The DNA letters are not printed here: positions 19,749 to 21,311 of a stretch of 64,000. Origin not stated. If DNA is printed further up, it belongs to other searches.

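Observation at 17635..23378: Nine-gene translationally coupled operon packed with nucleotide phosphohydrolases (3 NUDIX + SurE + HD + HD-like), Tag glycosylase, class III aminotransferase and an HExxH membrane protein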

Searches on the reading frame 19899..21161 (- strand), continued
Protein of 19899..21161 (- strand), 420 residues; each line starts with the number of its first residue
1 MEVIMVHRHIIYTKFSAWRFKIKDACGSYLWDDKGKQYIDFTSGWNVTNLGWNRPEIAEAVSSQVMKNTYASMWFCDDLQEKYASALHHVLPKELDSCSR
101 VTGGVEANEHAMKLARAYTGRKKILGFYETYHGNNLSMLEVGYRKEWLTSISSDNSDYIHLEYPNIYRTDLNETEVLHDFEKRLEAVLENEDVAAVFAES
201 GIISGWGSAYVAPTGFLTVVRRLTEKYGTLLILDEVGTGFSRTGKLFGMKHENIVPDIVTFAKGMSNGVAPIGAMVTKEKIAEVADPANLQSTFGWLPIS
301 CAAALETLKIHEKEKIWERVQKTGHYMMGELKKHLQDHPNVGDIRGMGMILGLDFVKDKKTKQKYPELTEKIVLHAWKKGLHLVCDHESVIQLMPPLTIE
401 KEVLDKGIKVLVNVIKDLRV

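Call 20: find_encoding_contigs(protein=P0004, flank=8000, max_places=1)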
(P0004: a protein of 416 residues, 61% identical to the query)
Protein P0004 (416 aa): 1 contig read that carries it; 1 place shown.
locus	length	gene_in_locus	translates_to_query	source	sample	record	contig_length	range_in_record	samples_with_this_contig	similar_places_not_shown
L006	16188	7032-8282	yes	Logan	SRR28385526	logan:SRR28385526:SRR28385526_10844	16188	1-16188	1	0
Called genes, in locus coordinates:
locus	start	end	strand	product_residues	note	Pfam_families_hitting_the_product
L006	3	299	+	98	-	?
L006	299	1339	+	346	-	PF18917:LiaI-LiaF-like_TM1, PF22570:LiaF-TM (weak), PF09922:LiaF-like_C (weak)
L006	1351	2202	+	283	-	PF00892:EamA, PF06800:Sugar_transport (faint), PF00892:EamA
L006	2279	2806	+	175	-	PF09536:DUF2378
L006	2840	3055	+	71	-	-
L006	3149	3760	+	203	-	PF00081:Sod_Fe_N, PF02777:Sod_Fe_C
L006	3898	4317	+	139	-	PF00293:NUDIX, PF13869:NUDIX_2 (weak)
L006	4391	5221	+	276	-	PF03239:FTR1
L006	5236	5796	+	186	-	PF03352:Adenine_glyco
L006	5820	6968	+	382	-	PF00390:malic, PF03949:Malic_M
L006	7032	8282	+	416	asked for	PF00202:Aminotran_3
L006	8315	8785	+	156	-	PF00293:NUDIX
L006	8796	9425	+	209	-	-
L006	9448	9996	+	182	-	PF01966:HD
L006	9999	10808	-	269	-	-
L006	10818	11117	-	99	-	PF02656:DUF202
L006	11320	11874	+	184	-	PF03330:DPBB_1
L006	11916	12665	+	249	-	PF08032:SpoU_sub_bind, PF00588:SpoU_methylase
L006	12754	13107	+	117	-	-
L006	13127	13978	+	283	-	-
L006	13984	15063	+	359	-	PF01946:Thi4 (weak), PF00890:FAD_binding_2 (weak), PF01266:DAO (faint), PF01494:FAD_binding_3, PF03486:HI0933_like, PF07992:Pyr_redox_2, PF01593:Amino_oxidase (faint), PF13450:NAD_binding_8 (weak), +1 more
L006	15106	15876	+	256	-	PF13175:AAA_15 (faint), PF00005:ABC_tran, PF13304:AAA_21 (weak)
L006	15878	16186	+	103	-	?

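Call 21: find_encoding_contigs(protein=P0003, flank=8000, max_places=1)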
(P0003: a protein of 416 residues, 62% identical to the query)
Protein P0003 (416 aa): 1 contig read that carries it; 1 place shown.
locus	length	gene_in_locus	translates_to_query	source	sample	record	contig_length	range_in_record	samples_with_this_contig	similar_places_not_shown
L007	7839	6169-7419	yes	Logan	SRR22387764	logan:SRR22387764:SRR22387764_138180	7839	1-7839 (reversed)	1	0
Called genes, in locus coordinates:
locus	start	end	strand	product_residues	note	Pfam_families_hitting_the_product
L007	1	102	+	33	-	?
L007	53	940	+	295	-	PF01978:TrmB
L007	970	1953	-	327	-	-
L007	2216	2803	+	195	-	-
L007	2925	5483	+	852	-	PF00690:Cation_ATPase_N, PF00122:E1-E2_ATPase, PF08282:Hydrolase_3 (faint), PF00702:Hydrolase, PF13246:Cation_ATPase, PF00689:Cation_ATPase_C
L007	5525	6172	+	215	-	-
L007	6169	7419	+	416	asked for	PF00202:Aminotran_3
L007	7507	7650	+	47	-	PF01541:GIY-YIG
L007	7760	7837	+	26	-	?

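Call 22: find_encoding_contigs(protein=P0010, flank=8000, max_places=1)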
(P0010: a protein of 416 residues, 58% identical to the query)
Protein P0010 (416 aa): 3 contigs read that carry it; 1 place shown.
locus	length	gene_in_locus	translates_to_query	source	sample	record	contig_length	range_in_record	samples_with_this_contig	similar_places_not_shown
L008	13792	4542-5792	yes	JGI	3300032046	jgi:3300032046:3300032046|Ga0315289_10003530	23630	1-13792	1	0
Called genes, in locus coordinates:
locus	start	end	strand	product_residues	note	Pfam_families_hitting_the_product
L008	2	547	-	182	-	?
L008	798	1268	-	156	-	-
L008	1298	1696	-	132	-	PF00583:Acetyltransf_1, PF13508:Acetyltransf_7 (faint)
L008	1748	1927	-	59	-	-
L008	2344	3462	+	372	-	PF13167:GTP-bdg_N, PF16360:GTP-bdg_M, PF01926:MMR_HSR1, PF02421:FeoB_N (weak)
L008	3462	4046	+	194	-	PF03193:RsgA_GTPase (faint), PF01926:MMR_HSR1, PF02421:FeoB_N, PF00350:Dynamin_N (faint), PF00009:GTP_EFTU (weak)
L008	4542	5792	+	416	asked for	PF00202:Aminotran_3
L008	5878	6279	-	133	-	-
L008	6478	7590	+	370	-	PF01702:TGT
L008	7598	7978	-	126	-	PF08378:NERD (faint), PF02021:UPF0102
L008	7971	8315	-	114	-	PF01245:Ribosomal_L19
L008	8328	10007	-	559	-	PF01656:CbiA (faint), PF06418:CTP_synth_N, PF00117:GATase, PF07722:Peptidase_C26 (faint)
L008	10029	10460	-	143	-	PF02823:ATP-synt_DE_N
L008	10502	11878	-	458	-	PF02874:ATP-synt_ab_N, PF00006:ATP-synt_ab, PF22919:ATP-synt_VA_C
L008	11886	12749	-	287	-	PF00231:ATP-synt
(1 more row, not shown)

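Call 27: search_protein_families(library=padloc, proteins=[window:19899-21161:-], max_evalue=0.01)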
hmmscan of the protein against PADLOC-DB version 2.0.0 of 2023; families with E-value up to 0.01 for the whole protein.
window:19899-21161:- (420 aa): 0 families

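Call 35: search_solved_structures(query=window:19899-21161:-, max_evalue=1e-40)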
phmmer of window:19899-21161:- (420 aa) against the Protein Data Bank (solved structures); distinct sequences matched with E-value up to 1e-40: 54.
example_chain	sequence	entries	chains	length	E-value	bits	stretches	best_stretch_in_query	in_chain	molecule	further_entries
6io1_A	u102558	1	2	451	9.1e-62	212.4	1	27-411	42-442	Aminotransferase, class III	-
9wrf_A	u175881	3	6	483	2.4e-60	207.7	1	15-417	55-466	Broad substrate specificity amino-acid racemase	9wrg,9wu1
1vef_A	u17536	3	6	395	2.3e-53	184.7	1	25-411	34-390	Acetylornithine/acetyl-lysine aminotransferase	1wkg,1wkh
3n5m_A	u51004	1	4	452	4.5e-53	183.7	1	25-404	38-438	Adenosylmethionine-8-amino-7-oxononanoate aminotransferase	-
6wj8_A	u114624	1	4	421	3.3e-52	180.9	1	22-416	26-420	4-aminobutyrate aminotransferase PuuE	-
7vno_A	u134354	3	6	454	9e-52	179.4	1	21-416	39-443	454aa long hypothetical 4-aminobutyrate aminotransferase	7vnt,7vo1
3q8n_A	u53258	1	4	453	4.8e-51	177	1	25-417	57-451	4-aminobutyrate transaminase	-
1szs_A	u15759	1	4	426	8e-51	176.3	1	29-412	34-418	4-aminobutyrate aminotransferase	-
1szk_A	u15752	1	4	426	1.1e-50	175.9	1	29-412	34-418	4-aminobutyrate aminotransferase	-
1sf2_A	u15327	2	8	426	1.1e-50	175.9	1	29-412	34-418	4-aminobutyrate aminotransferase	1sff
6jix_B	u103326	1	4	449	1.2e-50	175.7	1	21-412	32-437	taurine:2-oxoglutarate aminotransferase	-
1szu_A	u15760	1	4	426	4e-50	174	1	29-412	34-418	4-aminobutyrate aminotransferase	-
2ord_A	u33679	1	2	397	4.8e-50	173.8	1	7-416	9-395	Acetylornithine aminotransferase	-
5wya_A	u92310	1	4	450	6.9e-50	173.2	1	17-413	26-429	Isoleucine 2-epimerase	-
4ysn_A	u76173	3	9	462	7.5e-50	173.1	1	17-413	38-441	Putative 4-aminobutyrate aminotransferase | Isoleucine 2-epimerase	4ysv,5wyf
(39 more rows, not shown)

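Call 41: find_related_loci(query=A4, collection=genome_contigs, flank=10000)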
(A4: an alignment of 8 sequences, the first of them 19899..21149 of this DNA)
Query A4 (416 aa) in genome_contigs; peptide patterns used: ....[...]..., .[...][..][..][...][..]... (x = any residue, [..] = any of these).
532 stretches matched a pattern; 63 encode a relative of the query (tblastn E <= 1e-3); 63 distinct loci.
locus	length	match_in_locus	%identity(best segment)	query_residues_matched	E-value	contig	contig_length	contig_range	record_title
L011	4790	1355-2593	57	1-412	1e-165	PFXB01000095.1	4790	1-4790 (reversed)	MAG: candidate division WWE3 bacterium CG_4_9_14_3_um_filter_43_9 CG_4_9_14_3_um_filter_150_scaffold_23689_c, whole geno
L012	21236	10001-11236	57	1-415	8e-158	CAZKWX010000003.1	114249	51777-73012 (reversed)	MAG TPA_asm: uncultured Bdellovibrionales bacterium isolate SRP167671_co1_182 genome assembly, contig: NODE_122_length_1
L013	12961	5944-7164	55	1-414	3e-150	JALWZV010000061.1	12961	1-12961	MAG: Candidatus Roizmanbacteria bacterium isolate T2_metabat1_scaf2bin.165 T2_NODE_5504_length_12961_cov_2.386396, whole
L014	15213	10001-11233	54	1-412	3e-149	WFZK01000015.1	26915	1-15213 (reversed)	MAG: Candidatus Dojkabacteria bacterium isolate S143_136 k151_251700, whole genome shotgun sequence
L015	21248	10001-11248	52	1-415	6e-149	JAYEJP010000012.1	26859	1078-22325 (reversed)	MAG: Patescibacteria group bacterium isolate MAG160 MAG160_12, whole genome shotgun sequence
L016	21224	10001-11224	53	1-414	3e-147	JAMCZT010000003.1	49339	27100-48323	MAG: Patescibacteria group bacterium isolate FK_Sedi_B_Bin.292 NODE_1776_length_49339_cov_21.9065, whole genome shotgun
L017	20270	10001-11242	51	1-413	4e-144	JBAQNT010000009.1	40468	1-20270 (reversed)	MAG: Microgenomates group bacterium isolate MFD12002_ilm_asm_bin4 k127_90280, whole genome shotgun sequence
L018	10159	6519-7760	53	1-414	4e-142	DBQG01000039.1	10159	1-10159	MAG TPA_asm: Patescibacteria group bacterium UBA1400 UBA1400_contig_11906, whole genome shotgun sequence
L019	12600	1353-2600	51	1-415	1e-141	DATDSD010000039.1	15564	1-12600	MAG TPA_asm: Patescibacteria group bacterium isolate SMAG_U7994 k141_98494, whole genome shotgun sequence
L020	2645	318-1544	52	1-412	2e-149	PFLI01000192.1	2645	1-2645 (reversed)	MAG: Candidatus Roizmanbacteria bacterium CG_4_10_14_0_8_um_filter_33_9 CG_4_10_14_0.8_um_filter_scaffold_33642_c, whole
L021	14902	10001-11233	52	1-415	1e-140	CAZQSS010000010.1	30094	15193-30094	MAG TPA_asm: uncultured Gammaproteobacteria bacterium isolate binchicken_co248_149 genome assembly, contig: NODE_1298_le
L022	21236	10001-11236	52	1-414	2e-139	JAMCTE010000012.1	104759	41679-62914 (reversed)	MAG: Patescibacteria group bacterium isolate FK_Sedi_A_Bin.181 NODE_247_length_104759_cov_3.62568, whole genome shotgun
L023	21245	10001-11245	50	1-414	2e-139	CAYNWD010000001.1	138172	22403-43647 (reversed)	MAG TPA_asm: uncultured Gammaproteobacteria bacterium isolate binchicken_co38_90 genome assembly, contig: NODE_319_lengt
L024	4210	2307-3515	51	1-411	4e-142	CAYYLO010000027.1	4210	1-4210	MAG TPA_asm: uncultured Gammaproteobacteria bacterium isolate binchicken_co144_799 genome assembly, contig: NODE_43752_l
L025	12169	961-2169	51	1-411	4e-139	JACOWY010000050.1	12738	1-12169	MAG: Candidatus Chisholmbacteria bacterium isolate NC_groundwater_139_Ag_S-0.1um_49_11 S4_GD2017_2_S1_scaffold_3442, who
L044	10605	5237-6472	50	1-414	2e-129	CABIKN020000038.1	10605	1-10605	Candidatus Roizmanbacteria bacterium isolate CandRoiz1 genome assembly, contig: CANDROIZ_Contig_43, whole genome shotgun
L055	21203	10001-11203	47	1-412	6e-117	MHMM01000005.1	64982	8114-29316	MAG: Candidatus Nealsonbacteria bacterium RIFOXYB1_FULL_40_15 rifoxyb1_full_scaffold_165, whole genome shotgun sequence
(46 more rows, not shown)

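Call 56: search_protein_families(library=pfam, proteins=[L006:8796-9425:+, L006:4391-5221:+, L006:5820-6968:+, L007:2925-5483:+, L002:11571-12416:-, L006:9448-9996:+], max_evalue=0.01)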
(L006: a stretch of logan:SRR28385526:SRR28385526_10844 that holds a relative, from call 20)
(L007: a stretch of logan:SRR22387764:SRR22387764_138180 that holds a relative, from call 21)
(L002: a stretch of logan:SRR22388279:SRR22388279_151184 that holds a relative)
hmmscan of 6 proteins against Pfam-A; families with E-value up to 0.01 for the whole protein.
L006:8796-9425:+ (209 aa): 2 families
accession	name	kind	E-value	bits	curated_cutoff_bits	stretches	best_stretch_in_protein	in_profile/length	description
PF03412.21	Peptidase_C39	-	0.0014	18.9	22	0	154-192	84-119/133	Peptidase C39 family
PF14399.12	BtrH_N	-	0.0038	17.9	29.7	1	90-175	42-134/134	Butirosin biosynthesis protein H, N-terminal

L006:4391-5221:+ (276 aa): 2 families
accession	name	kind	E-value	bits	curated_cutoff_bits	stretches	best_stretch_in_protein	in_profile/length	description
PF03239.20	FTR1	-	2.8e-55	188.1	25.3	1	1-272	1-277/284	Iron permease FTR1 family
PF04893.22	Yip1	-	0.0013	19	28.6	1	29-192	17-171/173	Yip1 domain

L006:5820-6968:+ (382 aa): 4 families
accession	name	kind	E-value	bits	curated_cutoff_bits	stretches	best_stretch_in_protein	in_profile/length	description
PF00390.24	malic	-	3.9e-26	92.4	23.1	1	22-147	11-182/182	Malic enzyme, N-terminal domain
PF03949.21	Malic_M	-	6.2e-23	81.8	23.5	1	161-366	3-241/258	Malic enzyme, NAD binding domain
PF01262.27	AlaDh_PNT_C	-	0.002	18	23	1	180-283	27-128/214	Alanine dehydrogenase/PNT, C-terminal domain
PF21799.2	MurD-like_N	-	0.007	17.1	27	0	183-213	2-32/88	Mur ligase MurD-like, N-terminal domain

L007:2925-5483:+ (852 aa): 6 families
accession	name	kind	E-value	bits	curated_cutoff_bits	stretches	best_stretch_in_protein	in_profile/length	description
PF00122.25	E1-E2_ATPase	-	1.6e-49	168.3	28.1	1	116-306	3-180/181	E1-E2 ATPase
PF00689.26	Cation_ATPase_C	-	9e-20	71.6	27.3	1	682-844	2-174/175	Cation transporting ATPase, C-terminus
PF00690.31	Cation_ATPase_N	-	5.8e-19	68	20.4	1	9-75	2-69/69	Cation transporter/ATPase, N-terminus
PF00702.32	Hydrolase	-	9.4e-16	59.2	26.4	1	323-612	1-191/191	haloacid dehalogenase-like hydrolase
PF13246.12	Cation_ATPase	-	3.5e-08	33.8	21.7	1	365-441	11-91/91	Cation transport ATPase (P-type)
PF08282.18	Hydrolase_3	-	3e-05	24.3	20.9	1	587-636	198-247/255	haloacid dehalogenase-like hydrolase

L002:11571-12416:- (281 aa): 0 families

L006:9448-9996:+ (182 aa): 1 family
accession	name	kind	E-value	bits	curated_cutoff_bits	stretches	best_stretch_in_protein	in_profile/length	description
PF01966.28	HD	-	4.6e-08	33.8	22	1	21-140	1-114/116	HD domain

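Call 68: search_protein_families(library=pfam, proteins=[L055:8851-9339:+, L055:9343-9996:+, L055:11282-12007:+, L055:12270-12713:+, L055:12715-13152:+, L055:13509-14000:+, L055:14163-14753:+, L055:14701-15204:+, L055:15207-15692:+, L055:15729-16829:+], max_evalue=0.001)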
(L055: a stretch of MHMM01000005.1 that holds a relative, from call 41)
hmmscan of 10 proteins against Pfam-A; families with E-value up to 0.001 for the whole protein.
L055:8851-9339:+ (162 aa): 7 families
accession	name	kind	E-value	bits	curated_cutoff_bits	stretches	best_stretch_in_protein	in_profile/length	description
PF00583.31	Acetyltransf_1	-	1.4e-18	67.7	20.7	1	47-139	18-116/116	Acetyltransferase (GNAT) family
PF13508.13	Acetyltransf_7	-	2.4e-17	63.5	27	1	61-140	2-83/84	Acetyltransferase (GNAT) domain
PF13673.13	Acetyltransf_10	-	1.9e-14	54.2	23.6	1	43-147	14-115/128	Acetyltransferase (GNAT) domain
PF13420.13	Acetyltransf_4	-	1.2e-06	29.1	24.3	1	5-143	1-138/155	Acetyltransferase (GNAT) domain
PF08445.16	FR47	-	9.8e-06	25.9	22.1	1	89-145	26-83/86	FR47-like protein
PF13302.13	Acetyltransf_3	-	8.7e-05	23.7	25.4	1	8-139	7-137/138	Acetyltransferase (GNAT) domain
PF01853.24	MOZ_SAS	-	0.00066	19.8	32.2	0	70-119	61-112/180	MOZ/SAS family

L055:9343-9996:+ (217 aa): 1 family
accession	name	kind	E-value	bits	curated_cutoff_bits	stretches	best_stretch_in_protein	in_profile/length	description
PF03575.23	Peptidase_S51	-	4.3e-35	121.7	23.9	1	3-208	1-206/206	Peptidase family S51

L055:11282-12007:+ (241 aa): 17 families
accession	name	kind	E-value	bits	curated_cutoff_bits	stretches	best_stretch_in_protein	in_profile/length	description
PF13847.12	Methyltransf_31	-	2e-39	135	27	1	63-209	1-144/145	Methyltransferase domain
PF13649.12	Methyltransf_25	-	3.2e-24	85.9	27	1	69-165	1-97/97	Methyltransferase domain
PF08241.18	Methyltransf_11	-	2.4e-23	83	21.2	1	70-168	1-94/95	Methyltransferase domain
PF01209.24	Ubie_methyltran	-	7.7e-22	78.2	20.1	1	64-169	46-151/233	ubiE/COQ5 methyltransferase family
PF08242.18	Methyltransf_12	-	1.2e-12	48.8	30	1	70-167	1-98/98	Methyltransferase domain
PF01135.25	PCMT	-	4.3e-11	43.4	20.3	1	62-124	70-132/210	Protein-L-isoaspartate(D-aspartate) O-methyltransferase (PCMT)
PF06325.19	PrmA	-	3e-10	40.5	22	1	63-173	159-262/296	Ribosomal protein L11 methyltransferase (PrmA)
PF13489.12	Methyltransf_23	-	2e-09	37.8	27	1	59-172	16-119/164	Methyltransferase domain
PF05175.20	MTS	-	1.5e-07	31.7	23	1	69-169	35-138/170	Methyltransferase small domain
PF02353.26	CMAS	-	4.5e-05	23.3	27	1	62-191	59-187/273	Mycolic acid cyclopropane synthetase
PF20922.3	Anamorsin_N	-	5.8e-05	23.3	27.1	1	102-190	20-109/163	Anamorsin, N-terminal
PF01170.24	UPF0020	-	5.8e-05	23.3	22.3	1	89-141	75-128/197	RMKL-like, methyltransferase domain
PF05148.21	Methyltransf_8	-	6.2e-05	23.4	27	1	122-172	110-159/219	Hypothetical methyltransferase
PF02390.23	Methyltransf_4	-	7.5e-05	22.7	24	0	68-128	4-64/173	Putative methyltransferase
PF24675.1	NpmA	-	8.6e-05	22.4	60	1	67-130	25-91/214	16S rRNA (adenine(1408)-N(1))-methyltransferase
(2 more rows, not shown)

L055:12270-12713:+ (147 aa): 2 families
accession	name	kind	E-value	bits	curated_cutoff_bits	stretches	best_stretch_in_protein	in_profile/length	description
PF00293.34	NUDIX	-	1.1e-19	71.2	21.1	1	8-121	3-122/134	NUDIX domain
PF14815.12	NUDIX_4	-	2.4e-07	31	35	1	11-77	1-66/113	NUDIX domain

L055:12715-13152:+ (145 aa): 0 families

L055:13509-14000:+ (163 aa): 1 family
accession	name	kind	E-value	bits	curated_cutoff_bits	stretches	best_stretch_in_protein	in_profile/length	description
PF01936.24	NYN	-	7.3e-14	52.9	24.2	1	11-147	5-139/145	NYN domain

L055:14163-14753:+ (196 aa): 3 families
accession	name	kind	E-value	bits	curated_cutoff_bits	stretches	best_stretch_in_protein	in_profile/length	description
PF00753.33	Lactamase_B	-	5e-13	49.9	22.7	1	23-82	6-66/196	Metallo-beta-lactamase superfamily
PF13483.12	Lactamase_B_3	-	1.7e-06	28.5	24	1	23-95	7-72/160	Beta-lactamase superfamily domain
PF12706.13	Lactamase_B_2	-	6.7e-05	23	27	1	34-78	2-47/200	Beta-lactamase superfamily domain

L055:14701-15204:+ (167 aa): 1 family
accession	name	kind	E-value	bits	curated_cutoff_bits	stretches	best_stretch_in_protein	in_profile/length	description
PF00293.34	NUDIX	-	8.9e-23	81.2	21.1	1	27-159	2-133/134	NUDIX domain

L055:15207-15692:+ (161 aa): 1 family
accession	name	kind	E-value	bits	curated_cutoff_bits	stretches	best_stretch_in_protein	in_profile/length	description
PF00293.34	NUDIX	-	1.7e-19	70.6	21.1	1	11-129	5-122/134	NUDIX domain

L055:15729-16829:+ (366 aa): 5 families
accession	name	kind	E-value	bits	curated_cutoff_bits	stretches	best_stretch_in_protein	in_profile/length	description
PF03193.22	RsgA_GTPase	-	1.2e-45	155.9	30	1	94-272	4-173/174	RsgA GTPase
PF01926.29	MMR_HSR1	-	3.8e-07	30.6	21.9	1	209-287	3-74/113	50S ribosome-binding GTPase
PF02421.24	FeoB_N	-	4.2e-05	23.6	27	0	208-269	3-59/156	Ferrous iron transport protein B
PF00009.33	GTP_EFTU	-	0.00055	20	26.5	0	118-204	90-184/188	Elongation factor Tu GTP binding domain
PF00005.33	ABC_tran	-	0.00082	20.4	25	0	196-236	2-42/137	ABC transporter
